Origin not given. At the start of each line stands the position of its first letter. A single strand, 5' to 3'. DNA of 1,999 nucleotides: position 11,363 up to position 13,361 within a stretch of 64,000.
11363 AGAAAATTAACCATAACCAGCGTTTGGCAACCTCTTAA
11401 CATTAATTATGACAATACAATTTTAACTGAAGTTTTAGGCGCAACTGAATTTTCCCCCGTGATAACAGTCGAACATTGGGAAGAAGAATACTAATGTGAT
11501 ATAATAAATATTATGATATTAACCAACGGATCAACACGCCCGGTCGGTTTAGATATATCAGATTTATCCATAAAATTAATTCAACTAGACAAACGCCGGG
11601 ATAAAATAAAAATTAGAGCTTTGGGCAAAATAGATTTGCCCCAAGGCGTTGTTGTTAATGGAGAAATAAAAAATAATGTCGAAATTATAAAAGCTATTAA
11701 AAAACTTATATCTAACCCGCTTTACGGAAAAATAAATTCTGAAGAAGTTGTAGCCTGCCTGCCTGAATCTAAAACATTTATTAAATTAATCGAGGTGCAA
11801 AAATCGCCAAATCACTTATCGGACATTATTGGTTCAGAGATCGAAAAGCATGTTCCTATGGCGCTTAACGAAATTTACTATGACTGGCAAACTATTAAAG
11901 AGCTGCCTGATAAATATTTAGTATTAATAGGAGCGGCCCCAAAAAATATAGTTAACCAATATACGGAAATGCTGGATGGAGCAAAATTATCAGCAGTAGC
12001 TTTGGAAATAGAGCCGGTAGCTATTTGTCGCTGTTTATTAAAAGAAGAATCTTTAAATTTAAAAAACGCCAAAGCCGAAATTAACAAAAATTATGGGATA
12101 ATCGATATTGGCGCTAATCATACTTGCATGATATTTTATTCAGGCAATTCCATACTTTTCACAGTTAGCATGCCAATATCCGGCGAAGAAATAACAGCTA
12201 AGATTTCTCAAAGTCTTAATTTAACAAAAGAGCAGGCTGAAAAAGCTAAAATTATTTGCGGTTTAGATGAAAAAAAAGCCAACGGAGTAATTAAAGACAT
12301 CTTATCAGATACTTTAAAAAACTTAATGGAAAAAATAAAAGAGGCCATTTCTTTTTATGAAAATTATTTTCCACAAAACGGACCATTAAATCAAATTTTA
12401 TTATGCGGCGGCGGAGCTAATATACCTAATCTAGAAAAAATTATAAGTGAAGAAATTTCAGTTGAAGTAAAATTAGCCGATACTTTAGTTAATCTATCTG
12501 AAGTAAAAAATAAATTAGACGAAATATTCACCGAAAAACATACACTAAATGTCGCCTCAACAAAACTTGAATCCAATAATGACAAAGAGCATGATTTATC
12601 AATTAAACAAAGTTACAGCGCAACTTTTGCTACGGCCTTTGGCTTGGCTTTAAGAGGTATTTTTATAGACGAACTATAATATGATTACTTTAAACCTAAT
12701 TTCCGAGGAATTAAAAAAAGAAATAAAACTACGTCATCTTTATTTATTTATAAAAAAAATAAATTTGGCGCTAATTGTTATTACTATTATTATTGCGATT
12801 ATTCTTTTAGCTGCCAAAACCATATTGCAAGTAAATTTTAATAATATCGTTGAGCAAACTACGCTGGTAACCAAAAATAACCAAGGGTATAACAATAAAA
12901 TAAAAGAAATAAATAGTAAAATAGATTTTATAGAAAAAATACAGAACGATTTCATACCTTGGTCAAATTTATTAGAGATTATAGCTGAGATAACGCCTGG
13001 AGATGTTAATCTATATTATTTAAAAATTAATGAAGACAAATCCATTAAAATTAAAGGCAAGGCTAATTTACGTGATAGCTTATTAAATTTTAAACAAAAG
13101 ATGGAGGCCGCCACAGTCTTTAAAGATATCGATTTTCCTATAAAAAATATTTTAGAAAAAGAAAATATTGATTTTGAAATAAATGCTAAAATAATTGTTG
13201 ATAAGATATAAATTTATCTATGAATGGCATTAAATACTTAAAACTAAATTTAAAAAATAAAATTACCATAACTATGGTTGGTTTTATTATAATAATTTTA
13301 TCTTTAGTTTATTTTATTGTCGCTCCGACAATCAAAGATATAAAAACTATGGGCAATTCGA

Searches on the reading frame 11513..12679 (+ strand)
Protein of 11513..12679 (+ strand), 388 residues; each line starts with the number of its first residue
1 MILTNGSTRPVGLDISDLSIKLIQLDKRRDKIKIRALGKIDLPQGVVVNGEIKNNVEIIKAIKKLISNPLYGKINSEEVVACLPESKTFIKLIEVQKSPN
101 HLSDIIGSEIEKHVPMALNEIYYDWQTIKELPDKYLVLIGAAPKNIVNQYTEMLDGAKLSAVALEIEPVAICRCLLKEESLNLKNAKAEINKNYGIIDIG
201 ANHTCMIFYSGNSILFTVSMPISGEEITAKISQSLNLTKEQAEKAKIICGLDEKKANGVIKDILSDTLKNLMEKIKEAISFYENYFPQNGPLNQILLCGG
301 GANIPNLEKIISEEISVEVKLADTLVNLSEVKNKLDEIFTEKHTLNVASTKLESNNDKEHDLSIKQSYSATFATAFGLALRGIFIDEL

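Call 67: search_protein_families(library=pfam, proteins=[window:11513-12679:+], max_evalue=0.0001)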
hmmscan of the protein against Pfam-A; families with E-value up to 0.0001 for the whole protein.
window:11513-12679:+ (388 aa): 3 families
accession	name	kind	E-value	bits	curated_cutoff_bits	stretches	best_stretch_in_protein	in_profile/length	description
PF11104.14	PilM_2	-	1.5e-45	156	27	1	12-329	1-312/340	Type IV pilus assembly protein PilM;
PF14450.12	FtsA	-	6.3e-14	52.9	31.8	1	196-324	2-112/127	Cell division protein FtsA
PF06723.19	MreB_Mbl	-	7.2e-08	32.1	27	1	260-324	242-306/327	MreB/Mbl protein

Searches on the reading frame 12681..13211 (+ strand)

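Call 68: search_protein_families(library=pfam, proteins=[window:12681-13211:+], max_evalue=0.0001)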
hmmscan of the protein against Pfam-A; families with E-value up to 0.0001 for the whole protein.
window:12681-13211:+ (176 aa): 1 family
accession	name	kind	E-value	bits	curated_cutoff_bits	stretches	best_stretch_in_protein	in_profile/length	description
PF05137.18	PilN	-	1.4e-05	25.5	22.8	1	97-170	2-77/78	Fimbrial assembly protein (PilN)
